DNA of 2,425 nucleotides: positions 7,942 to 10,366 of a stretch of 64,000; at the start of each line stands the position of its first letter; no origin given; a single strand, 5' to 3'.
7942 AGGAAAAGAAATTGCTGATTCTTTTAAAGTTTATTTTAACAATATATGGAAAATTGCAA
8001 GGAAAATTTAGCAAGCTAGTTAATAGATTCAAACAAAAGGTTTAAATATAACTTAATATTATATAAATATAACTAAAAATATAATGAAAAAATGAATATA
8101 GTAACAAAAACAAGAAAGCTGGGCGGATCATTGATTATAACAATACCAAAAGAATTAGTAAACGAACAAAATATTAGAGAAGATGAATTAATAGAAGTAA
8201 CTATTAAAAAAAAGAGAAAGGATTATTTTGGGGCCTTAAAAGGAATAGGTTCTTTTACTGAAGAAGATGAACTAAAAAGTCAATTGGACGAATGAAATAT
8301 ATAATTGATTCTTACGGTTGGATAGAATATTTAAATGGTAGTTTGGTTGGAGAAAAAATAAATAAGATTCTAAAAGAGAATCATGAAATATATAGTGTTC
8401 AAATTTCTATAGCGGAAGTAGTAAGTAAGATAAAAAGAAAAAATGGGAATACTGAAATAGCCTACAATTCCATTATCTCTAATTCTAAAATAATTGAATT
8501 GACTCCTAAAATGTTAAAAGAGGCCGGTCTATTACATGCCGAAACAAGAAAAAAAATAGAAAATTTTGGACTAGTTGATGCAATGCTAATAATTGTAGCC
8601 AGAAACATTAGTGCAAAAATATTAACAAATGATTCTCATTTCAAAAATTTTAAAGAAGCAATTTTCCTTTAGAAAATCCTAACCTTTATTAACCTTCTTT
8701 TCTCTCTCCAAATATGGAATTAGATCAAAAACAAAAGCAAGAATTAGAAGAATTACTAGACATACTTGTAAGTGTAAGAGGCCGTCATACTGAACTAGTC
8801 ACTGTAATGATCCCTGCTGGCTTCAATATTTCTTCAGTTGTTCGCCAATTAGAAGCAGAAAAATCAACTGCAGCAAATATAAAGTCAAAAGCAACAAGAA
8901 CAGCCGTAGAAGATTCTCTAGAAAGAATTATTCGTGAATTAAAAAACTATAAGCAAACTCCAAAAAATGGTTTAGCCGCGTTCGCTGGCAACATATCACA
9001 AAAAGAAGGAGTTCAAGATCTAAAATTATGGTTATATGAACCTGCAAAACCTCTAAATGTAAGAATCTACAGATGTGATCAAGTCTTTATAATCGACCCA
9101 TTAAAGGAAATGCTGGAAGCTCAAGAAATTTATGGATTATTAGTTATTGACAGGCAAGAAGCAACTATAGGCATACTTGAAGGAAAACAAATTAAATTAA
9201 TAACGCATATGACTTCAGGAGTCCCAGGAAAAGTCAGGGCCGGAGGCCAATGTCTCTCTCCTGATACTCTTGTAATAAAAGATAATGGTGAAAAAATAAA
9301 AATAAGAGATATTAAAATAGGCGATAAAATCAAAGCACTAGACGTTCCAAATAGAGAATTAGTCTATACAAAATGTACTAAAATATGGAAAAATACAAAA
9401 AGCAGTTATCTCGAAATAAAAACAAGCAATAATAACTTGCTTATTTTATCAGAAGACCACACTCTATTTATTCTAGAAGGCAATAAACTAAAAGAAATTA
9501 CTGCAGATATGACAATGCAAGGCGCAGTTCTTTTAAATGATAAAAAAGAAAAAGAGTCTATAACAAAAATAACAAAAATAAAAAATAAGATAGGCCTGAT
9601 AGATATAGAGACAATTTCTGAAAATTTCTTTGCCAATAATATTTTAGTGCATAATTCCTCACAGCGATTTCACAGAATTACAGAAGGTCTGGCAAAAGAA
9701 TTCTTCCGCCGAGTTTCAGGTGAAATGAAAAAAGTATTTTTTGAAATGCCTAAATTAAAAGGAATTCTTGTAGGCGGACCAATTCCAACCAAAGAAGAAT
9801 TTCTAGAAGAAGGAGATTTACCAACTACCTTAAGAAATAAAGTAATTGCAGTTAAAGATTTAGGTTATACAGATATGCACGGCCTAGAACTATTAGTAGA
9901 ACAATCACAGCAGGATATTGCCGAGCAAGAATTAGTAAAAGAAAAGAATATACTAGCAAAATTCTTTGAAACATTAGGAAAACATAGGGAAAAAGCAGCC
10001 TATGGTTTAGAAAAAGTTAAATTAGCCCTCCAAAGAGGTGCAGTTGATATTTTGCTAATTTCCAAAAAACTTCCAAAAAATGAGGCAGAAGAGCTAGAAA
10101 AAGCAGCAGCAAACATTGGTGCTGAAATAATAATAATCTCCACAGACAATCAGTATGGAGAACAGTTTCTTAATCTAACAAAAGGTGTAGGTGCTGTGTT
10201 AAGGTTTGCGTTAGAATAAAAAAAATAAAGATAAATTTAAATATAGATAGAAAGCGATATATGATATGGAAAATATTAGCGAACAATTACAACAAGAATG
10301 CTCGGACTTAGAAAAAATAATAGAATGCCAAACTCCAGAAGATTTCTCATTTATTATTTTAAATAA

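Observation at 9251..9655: Mini-intein inserted immediately after the catalytic GGQ of release factor aRF1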

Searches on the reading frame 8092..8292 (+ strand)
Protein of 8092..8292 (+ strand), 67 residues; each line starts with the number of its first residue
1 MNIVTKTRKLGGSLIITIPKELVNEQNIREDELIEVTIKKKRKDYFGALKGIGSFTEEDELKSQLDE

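Call 52: search_protein_families(library=pfam, proteins=[window:8092-8292:+], max_evalue=0.001)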
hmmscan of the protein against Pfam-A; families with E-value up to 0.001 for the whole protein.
window:8092-8292:+ (67 aa): 1 family
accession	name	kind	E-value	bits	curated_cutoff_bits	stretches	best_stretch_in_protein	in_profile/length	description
PF04014.23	MazE_antitoxin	-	2.1e-07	31.2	24.7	1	7-40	1-34/48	Antidote-toxin recognition MazE, bacterial antitoxin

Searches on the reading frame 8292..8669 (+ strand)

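Call 52: search_protein_families(library=pfam, proteins=[window:8292-8669:+], max_evalue=0.001)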
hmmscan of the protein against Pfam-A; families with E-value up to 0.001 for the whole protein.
window:8292-8669:+ (126 aa): 1 family
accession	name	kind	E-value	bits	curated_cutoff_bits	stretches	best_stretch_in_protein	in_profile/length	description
PF01850.27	PIN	-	1.5e-10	42.1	23.6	1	3-121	1-118/120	PIN domain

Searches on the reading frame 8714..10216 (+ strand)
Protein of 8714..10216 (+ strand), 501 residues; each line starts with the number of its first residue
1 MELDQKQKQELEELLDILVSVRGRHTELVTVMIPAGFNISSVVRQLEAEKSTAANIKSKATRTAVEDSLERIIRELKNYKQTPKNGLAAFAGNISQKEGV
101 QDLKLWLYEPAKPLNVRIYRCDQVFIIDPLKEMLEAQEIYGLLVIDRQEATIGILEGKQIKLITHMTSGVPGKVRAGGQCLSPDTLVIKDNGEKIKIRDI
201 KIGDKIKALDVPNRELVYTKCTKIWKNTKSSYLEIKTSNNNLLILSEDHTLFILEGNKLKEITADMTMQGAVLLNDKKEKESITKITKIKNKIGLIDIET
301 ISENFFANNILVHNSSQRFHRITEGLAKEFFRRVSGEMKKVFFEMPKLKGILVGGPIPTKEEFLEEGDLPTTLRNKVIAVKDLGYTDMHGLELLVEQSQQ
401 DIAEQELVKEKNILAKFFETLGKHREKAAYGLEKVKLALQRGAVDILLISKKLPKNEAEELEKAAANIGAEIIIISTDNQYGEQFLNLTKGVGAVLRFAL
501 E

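Call 3: search_protein_families(library=pfam, proteins=[window:8714-10216:+], max_evalue=1)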
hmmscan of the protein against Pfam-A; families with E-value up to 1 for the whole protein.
window:8714-10216:+ (501 aa): 12 families
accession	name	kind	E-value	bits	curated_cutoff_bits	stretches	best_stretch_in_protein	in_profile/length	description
PF03464.20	eRF1_2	-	9e-24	84.7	27.1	2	314-403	41-132/133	eRF1 domain 2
PF03465.20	eRF1_3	-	1.4e-18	67.7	25.8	1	408-499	2-105/106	eRF1 domain 3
PF03463.20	eRF1_1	-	3.9e-12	46.7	23.8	1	20-134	7-123/123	eRF1 domain 1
PF18854.6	baeRF_family10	-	1.7e-10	41.8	27.1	2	305-385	59-127/143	Bacterial archaeo-eukaryotic release factor family 10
PF01079.26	Hint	-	1.8e-08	34.7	29.7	1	177-277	10-120/213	Hint module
PF14890.11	Intein_splicing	-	8.6e-07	29.3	35.8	1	187-288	2-110/155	Intein splicing domain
PF18859.6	acVLRF1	-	0.0018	18.9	27.1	1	315-375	43-101/130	Actinobacteria/chloroflexi VLRF1 release factor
PF23410.3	Beta-prop_VPS8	-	0.014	14.8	28.9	1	179-220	279-320/358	Vps8 beta-propeller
PF20362.3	DUF6657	-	0.038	14.5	27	1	437-491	13-66/142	Family of unknown function (DUF6657)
PF24590.1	DUF7615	-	0.04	14.8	27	0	400-429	27-56/106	Domain of unknown function (DUF7615)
PF07591.16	PT-HINT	-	0.046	14.4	27.7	1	196-287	10-101/137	Pretoxin HINT domain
PF20476.3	DUF6718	-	0.4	11.4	27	0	458-483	29-54/74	Family of unknown function (DUF6718)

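Call 4: search_protein_families(library=ncbifam, proteins=[window:8714-10216:+], max_evalue=1)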
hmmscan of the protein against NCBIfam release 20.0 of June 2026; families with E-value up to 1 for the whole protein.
window:8714-10216:+ (501 aa): 9 families
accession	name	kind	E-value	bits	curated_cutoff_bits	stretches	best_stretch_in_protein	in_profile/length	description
TIGR03676.1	aRF1_eRF1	equivalog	1.1e-107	360.3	234.7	3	8-180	2-174/403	peptide chain release factor aRF-1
TIGR00111.1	pelota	equivalog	1.6e-19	70.5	177.65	1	308-499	160-350/351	mRNA surveillance protein pelota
NF052289.1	Rv2629_fam_RHF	equivalog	2.9e-10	39.9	320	1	317-451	157-288/357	Rv2629 family ribosome hibernation factor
NF038136.1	rSAM_Rv_intein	exception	9e-08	31.4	700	1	176-269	72-164/574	intein-containing Rv2578c family radical SAM protein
TIGR01445.1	intein_Nterm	domain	1e-07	32.8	24.5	1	180-253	1-83/83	intein N-terminal splicing region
NF052288.1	MSMEG_1130_fam_RHF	equivalog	1.7e-06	27.3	480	1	326-449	198-314/387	MSMEG_1130 family ribosome hibernation factor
NF038162.1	RtcB_rel_intein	exception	6.3e-06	24.4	1150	2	171-262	86-181/961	intein-containing RtcB family protein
NF047391.1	SA0570_fam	equivalog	0.055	13.4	125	1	195-246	42-89/167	SA0570 family protein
NF041024.1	acVLRF1_NCBI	exception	0.069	12.8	125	0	315-371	116-173/208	acVLRF1 family peptidyl-tRNA hydrolase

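Call 7: find_homologous_proteins(query=window:8714-10216:+, max_evalue=1e-10)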
Query window:8714-10216:+ (501 aa): 2731 proteins with E <= 1e-10 among 8000 candidates; the best 120 are listed.
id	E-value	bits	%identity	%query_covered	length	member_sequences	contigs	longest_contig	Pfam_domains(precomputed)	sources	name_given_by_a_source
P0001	0.0e+0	1076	100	100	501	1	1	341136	PF03465.21,PF03464.21,PF18854.7,PF01079.26,PF14890.12,PF03463.21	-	-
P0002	3.0e-273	925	84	100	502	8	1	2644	PF03465.21,PF03464.21,PF18854.7,PF01079.26,PF03463.21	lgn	-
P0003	5.7e-221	752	70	100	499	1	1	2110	PF03465.21,PF03464.21,PF18854.7,PF14890.12,PF03463.21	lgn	-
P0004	3.8e-220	750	68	100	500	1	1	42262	PF03465.21,PF03464.21,PF18854.7,PF18859.7,PF01079.26,PF14890.12,PF03463.21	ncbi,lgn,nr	ncbi:MAG: hypothetical protein Q7S74_05220 [Nanoarchaeota archaeon]|nr:hypothetical protein [Nanoarc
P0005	5.5e-220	749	70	100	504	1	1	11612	PF03465.21,PF03464.21,PF18854.7,PF14890.12,PF03463.21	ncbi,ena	-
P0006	2.0e-219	747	68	100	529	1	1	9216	PF03465.21,PF03464.21,PF18854.7,PF01079.26,PF03463.21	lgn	-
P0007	7.4e-217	739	67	100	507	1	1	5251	PF03465.21,PF03464.21,PF18854.7,PF01079.26,PF03463.21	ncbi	-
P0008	3.5e-209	714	83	41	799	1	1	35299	PF03465.21,PF03464.21,PF18854.7,PF14528.12,PF14890.12,PF03463.21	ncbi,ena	-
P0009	1.2e-206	705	65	100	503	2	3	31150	PF03465.21,PF03464.21,PF18854.7,PF01079.26,PF14890.12,PF03463.21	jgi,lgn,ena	jgi:peptide subunit release factor 1 (eRF1)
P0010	5.0e-205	700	64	100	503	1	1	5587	PF03465.21,PF03464.21,PF18854.7,PF14890.12,PF03463.21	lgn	-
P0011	3.2e-202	691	66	96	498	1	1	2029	PF03465.21,PF03464.21,PF18854.7,PF01079.26,PF14890.12,PF03463.21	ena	-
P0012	5.5e-201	687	80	41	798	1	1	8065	PF03465.21,PF03464.21,PF18854.7,PF14528.12,PF14890.12,PF03463.21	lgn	-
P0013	7.1e-200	683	68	50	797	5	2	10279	PF03465.21,PF03464.21,PF18854.7,PF14528.12,PF14890.12,PF03463.21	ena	-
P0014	1.4e-199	682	62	100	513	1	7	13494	PF03465.21,PF03464.21,PF18854.7,PF01079.26,PF03463.21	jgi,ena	jgi:peptide subunit release factor 1 (eRF1)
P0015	1.6e-199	682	67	50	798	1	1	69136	PF03465.21,PF03464.21,PF18854.7,PF14528.12,PF14890.12,PF03463.21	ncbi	-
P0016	9.1e-199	679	89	38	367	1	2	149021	PF03465.21,PF03464.21,PF18854.7,PF18859.7,PF03463.21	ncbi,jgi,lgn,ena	-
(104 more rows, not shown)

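Call 23: find_encoding_contigs(protein=P0016, flank=4000, max_places=2)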
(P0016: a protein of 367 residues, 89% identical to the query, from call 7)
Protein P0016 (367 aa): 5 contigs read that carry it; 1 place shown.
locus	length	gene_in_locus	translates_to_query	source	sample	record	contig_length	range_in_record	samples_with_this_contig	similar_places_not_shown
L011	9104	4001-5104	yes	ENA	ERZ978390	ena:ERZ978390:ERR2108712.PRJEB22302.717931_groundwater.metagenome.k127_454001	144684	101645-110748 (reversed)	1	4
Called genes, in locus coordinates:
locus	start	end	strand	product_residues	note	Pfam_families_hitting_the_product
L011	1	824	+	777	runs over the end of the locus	PF00133:tRNA-synt_1, PF09334:tRNA-synt_1g, PF01406:tRNA-synt_1e, PF08264:Anticodon_1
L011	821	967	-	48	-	-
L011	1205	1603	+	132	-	-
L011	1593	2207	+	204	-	PF01909:NTP_transf_2, PF18765:Polbeta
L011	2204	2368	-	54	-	-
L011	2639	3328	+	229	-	PF09335:VTT_dom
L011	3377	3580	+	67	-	PF04014:MazE_antitoxin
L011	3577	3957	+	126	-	PF01850:PIN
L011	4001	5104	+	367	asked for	PF03463:eRF1_1, PF18854:baeRF_family10, PF03464:eRF1_2, PF18859:acVLRF1, PF03465:eRF1_3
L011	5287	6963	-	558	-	-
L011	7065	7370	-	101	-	-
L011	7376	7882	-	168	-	-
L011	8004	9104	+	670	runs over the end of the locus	PF14551:MCM_N (faint), PF17207:MCM_OB, PF00493:MCM, PF07726:AAA_3 (faint), PF07728:AAA_5 (weak), PF01078:Mg_chelatase (weak), PF17855:MCM_lid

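Call 24: find_encoding_contigs(protein=P0002, flank=2000, max_places=2)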
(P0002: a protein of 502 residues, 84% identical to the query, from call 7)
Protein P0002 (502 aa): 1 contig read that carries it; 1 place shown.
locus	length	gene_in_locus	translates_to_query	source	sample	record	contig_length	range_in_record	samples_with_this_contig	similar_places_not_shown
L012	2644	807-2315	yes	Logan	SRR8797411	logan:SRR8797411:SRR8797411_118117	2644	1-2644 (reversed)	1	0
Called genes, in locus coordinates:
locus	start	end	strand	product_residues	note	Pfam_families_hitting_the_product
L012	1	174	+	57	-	?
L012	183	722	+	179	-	-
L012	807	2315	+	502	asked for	PF03463:eRF1_1, PF03464:eRF1_2 (weak), PF18854:baeRF_family10 (faint), PF01079:Hint, PF03464:eRF1_2, PF03465:eRF1_3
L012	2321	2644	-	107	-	?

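Call 25: find_encoding_contigs(protein=P0008, flank=4000, max_places=2)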
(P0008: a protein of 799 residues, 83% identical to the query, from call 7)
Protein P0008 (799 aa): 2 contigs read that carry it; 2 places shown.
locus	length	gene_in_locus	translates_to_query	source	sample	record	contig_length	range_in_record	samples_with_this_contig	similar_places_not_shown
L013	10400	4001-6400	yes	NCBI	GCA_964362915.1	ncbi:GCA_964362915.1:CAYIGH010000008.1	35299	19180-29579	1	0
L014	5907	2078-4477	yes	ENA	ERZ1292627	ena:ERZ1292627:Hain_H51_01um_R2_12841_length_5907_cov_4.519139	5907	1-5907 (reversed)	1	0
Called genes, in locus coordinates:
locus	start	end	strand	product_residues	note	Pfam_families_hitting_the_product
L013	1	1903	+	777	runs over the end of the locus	PF00133:tRNA-synt_1, PF09334:tRNA-synt_1g, PF01406:tRNA-synt_1e, PF08264:Anticodon_1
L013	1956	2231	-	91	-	-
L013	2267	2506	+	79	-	PF04014:MazE_antitoxin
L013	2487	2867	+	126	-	PF01850:PIN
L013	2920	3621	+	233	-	PF09335:VTT_dom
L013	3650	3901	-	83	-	-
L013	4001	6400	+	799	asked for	PF03463:eRF1_1, PF03464:eRF1_2, PF18854:baeRF_family10 (faint), PF14890:Intein_splicing, PF14528:LAGLIDADG_3, PF03464:eRF1_2, PF03465:eRF1_3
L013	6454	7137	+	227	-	-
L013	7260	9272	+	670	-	PF14551:MCM_N (weak), PF17207:MCM_OB, PF00493:MCM, PF07726:AAA_3 (weak), PF07728:AAA_5 (weak), PF01078:Mg_chelatase (weak), PF17855:MCM_lid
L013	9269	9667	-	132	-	-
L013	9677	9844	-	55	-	-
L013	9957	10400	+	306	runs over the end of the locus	-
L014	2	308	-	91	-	?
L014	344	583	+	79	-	PF04014:MazE_antitoxin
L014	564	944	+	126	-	PF01850:PIN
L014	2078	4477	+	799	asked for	PF03463:eRF1_1, PF03464:eRF1_2, PF18854:baeRF_family10 (faint), PF14890:Intein_splicing, PF14528:LAGLIDADG_3, PF03464:eRF1_2, PF03465:eRF1_3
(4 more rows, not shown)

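Call 41: find_related_loci(query=P0016, collection=genome_contigs, flank=2500)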
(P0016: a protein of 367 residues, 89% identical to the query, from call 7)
Query P0016 (367 aa) in genome_contigs; peptide patterns used: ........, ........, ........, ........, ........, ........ (x = any residue, [..] = any of these).
231 stretches matched a pattern; 19 encode a relative of the query (tblastn E <= 1e-3); 18 distinct loci.
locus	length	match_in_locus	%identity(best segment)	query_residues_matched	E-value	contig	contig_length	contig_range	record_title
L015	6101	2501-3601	86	1-367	0e+0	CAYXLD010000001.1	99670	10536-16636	MAG TPA_asm: Candidatus Woesearchaeota archaeon isolate ERP125453_co1_526 genome assembly, contig: NODE_106_length_99670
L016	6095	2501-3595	81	3-367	0e+0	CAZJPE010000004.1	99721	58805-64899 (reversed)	MAG TPA_asm: Candidatus Woesearchaeota archaeon isolate SRP178908_co2_70 genome assembly, contig: NODE_25_length_99721_c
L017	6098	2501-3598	78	2-367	0e+0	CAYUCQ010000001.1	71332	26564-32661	MAG TPA_asm: Candidatus Woesearchaeota archaeon isolate SRP050083_co3_194 genome assembly, contig: NODE_156_length_71332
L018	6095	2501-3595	73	3-367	0e+0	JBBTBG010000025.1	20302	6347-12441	MAG: Nanoarchaeota archaeon isolate H32-bin084_1 H32_bin084_1_000000000025, whole genome shotgun sequence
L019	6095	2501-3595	74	3-367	0e+0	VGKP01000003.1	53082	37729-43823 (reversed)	MAG: Candidatus Pacearchaeota archaeon isolate K_Offshore_120m_m2_023 K_Offshore_120m_m2_023_Ga0194131_10000846, whole g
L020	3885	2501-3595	74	3-367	0e+0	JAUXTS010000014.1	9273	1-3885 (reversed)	MAG: archaeon isolate C13_metabat.bin.16 C13_k141_9231, whole genome shotgun sequence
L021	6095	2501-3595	71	3-367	0e+0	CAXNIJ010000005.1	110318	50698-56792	MAG: Candidatus Pacearchaeota archaeon isolate MaH-04nov19-88 genome assembly, contig: MaH-04nov19-C213, whole genome sh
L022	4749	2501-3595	71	3-367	0e+0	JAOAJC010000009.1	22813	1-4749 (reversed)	MAG: Candidatus Pacearchaeota archaeon isolate SKW152 NODE_9_length_22813_cov_4.414893, whole genome shotgun sequence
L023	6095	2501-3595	70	3-367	5e-176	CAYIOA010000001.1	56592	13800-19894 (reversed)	MAG TPA_asm: Candidatus Woesearchaeota archaeon isolate ERP119705_co24_81 genome assembly, contig: NODE_388_length_56592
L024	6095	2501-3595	69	3-367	1e-175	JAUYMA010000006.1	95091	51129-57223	MAG: Nanoarchaeota archaeon isolate C24_metabat.bin.61 C24_k141_932344, whole genome shotgun sequence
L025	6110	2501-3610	70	1-367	1e-174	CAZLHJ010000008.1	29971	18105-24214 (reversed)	MAG TPA_asm: Candidatus Woesearchaeota archaeon isolate SRP093185_co1_88 genome assembly, contig: NODE_777_length_29971_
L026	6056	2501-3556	72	16-367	4e-173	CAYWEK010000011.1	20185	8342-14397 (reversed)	MAG TPA_asm: Candidatus Woesearchaeota archaeon isolate binchicken_co54_402 genome assembly, contig: NODE_4694_length_20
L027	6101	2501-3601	66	1-367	7e-167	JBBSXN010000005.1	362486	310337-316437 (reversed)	MAG: Nanoarchaeota archaeon isolate H43-bin083_1 H43_bin083_1_000000000005, whole genome shotgun sequence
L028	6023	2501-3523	57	23-364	7e-130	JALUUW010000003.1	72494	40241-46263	MAG: Candidatus Pacearchaeota archaeon isolate 128-326_metabat1_scaf2bin.051 128-326_scaffold_115_c1, whole genome shotg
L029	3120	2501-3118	85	1-206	1e-118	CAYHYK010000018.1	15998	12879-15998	MAG TPA_asm: Candidatus Woesearchaeota archaeon isolate ERP119705_co17_376 genome assembly, contig: NODE_4781_length_159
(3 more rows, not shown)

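Call 44: predict_structure(alignment_id=A2)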
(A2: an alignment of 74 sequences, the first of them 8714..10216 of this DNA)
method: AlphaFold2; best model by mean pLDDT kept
length: 501 residues; sequences in the alignment: 74
mean_pLDDT: 87.3   pTM: 0.45
mean pLDDT of the five models: 87.3, 86.5, 84.8, 84.6, 83.4
residues with pLDDT >= 90: 267; 70-90: 192; 50-70: 31; < 50: 11
segments of 3 or more residues with pLDDT < 50: 174-177, 316-319
pLDDT, mean of each block of 10 residues (from residue 1): 65 84 85 92 94 88 93 95 94 81 91 87 90 70 93 84 86 58 97 96 96 93 90 96 93 91 92 95 97 92 94 67 73 92 82 88 85 88 91 87 66 86 92 94 94 85 82 81 89 92 66
secondary structure, 60 per line:
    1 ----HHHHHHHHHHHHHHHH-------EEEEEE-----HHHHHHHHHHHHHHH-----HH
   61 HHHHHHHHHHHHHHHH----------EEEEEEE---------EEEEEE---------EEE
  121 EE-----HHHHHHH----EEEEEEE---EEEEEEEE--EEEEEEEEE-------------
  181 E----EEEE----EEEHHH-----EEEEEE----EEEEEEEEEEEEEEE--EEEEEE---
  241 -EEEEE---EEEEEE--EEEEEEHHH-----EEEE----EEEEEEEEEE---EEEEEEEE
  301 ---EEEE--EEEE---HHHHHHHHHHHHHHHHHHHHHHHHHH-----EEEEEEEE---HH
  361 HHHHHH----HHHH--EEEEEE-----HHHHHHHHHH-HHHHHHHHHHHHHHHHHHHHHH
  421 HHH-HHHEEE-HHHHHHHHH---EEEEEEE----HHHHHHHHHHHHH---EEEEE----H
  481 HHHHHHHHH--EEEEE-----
elements in order: H5-20 E28-33 H39-53 H59-76 E87-93 E103-108 E118-122 H128-134 E139-145 E149-156 E159-167 E186-189 E194-196 E205-210 E215-229 E232-237 E242-246 E250-255 E258-263 E272-275 E280-289 E293-300 E304-307 E310-313 H317-342 E348-355 H359-366 H371-374 E377-382 H388-397 H399-423 E428-430 H432-440 E444-450 H455-467 E471-475 H480-489 E492-496

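Call 47: fold_search(model_id=the predicted structure, library=pdb)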
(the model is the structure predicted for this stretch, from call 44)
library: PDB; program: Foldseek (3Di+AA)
matches with E <= 10: 1276; with E <= 0.001: 126
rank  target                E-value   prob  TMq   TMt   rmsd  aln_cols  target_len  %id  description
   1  4af1                  3.3e-32  1.00  0.61  0.74   5.4       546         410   25  Archeal Release Factor aRF1 (released 2013-03-20)
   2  9i2d_CR               3.2e-28  1.00  0.58  0.69   5.2       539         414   19  NMT1-NAC bound human RNC with 10 amino acid ARF1-linker (released 2026-02-04)
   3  3vmf_B                2.6e-27  1.00  0.30  0.40  14.5       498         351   22  Archaeal protein (released 2012-07-25)
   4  5lzv_ii               3.9e-27  1.00  0.58  0.69   6.0       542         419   18  Structure of the mammalian ribosomal termination complex with accommodated eRF1(AAQ) and ABCE1. (released 2016-11-30)
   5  3agk                  4.9e-27  1.00  0.40  0.56   9.8       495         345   22  Crystal structure of archaeal translation termination factor, aRF1 (released 2010-11-03)
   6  5lzu_ii               7.3e-27  1.00  0.57  0.67   6.6       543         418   19  Structure of the mammalian ribosomal termination complex with accommodated eRF1 (released 2016-11-30)
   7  3jag_ii               1.4e-26  1.00  0.58  0.69   6.2       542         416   18  Structure of a mammalian ribosomal termination complex with ABCE1, eRF1(AAQ), and the UAA stop codon (released 2015-08-12)
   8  6xa1_j                3.4e-26  1.00  0.58  0.75   5.0       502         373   20  Structure of a drug-like compound stalled human translation termination complex (released 2020-10-07)
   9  6zme_CH               1.7e-25  1.00  0.45  0.53  14.0       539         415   19  SARS-CoV-2 Nsp1 bound to the human CCDC124-80S-eERF1 ribosome complex (released 2020-08-12)
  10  8ip8_bl               3.8e-25  1.00  0.59  0.66   6.0       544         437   18  Wheat 80S ribosome stalled on AUG-Stop boron dependently (released 2024-02-21)
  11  5dmq_B                6.8e-25  1.00  0.44  0.54   9.1       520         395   20  Crystal structure of mouse eRF1 in complex with Reverse Transcriptase (RT) of Moloney Murine Leukemia Virus (released 2016-07-06)
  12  3e1y_A                1.3e-24  1.00  0.52  0.66   7.2       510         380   20  Crystal structure of human eRF1/eRF3 complex (released 2009-05-19)
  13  1dt9                  1.7e-24  1.00  0.46  0.55   8.0       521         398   20  THE CRYSTAL STRUCTURE OF HUMAN EUKARYOTIC RELEASE FACTOR ERF1-MECHANISM OF STOP CODON RECOGNITION AND PEPTIDYL-TRNA HYDR (released 2000-02-02)
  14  5lzt_ii               2.5e-24  1.00  0.44  0.51  11.0       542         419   18  Structure of the mammalian ribosomal termination complex with eRF1 and eRF3. (released 2016-11-30)
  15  6p5n_Aq               3.8e-23  1.00  0.56  0.66   5.8       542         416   19  Structure of a mammalian 80S ribosome in complex with a single translocated Israeli Acute Paralysis Virus IRES and eR (released 2019-09-25)
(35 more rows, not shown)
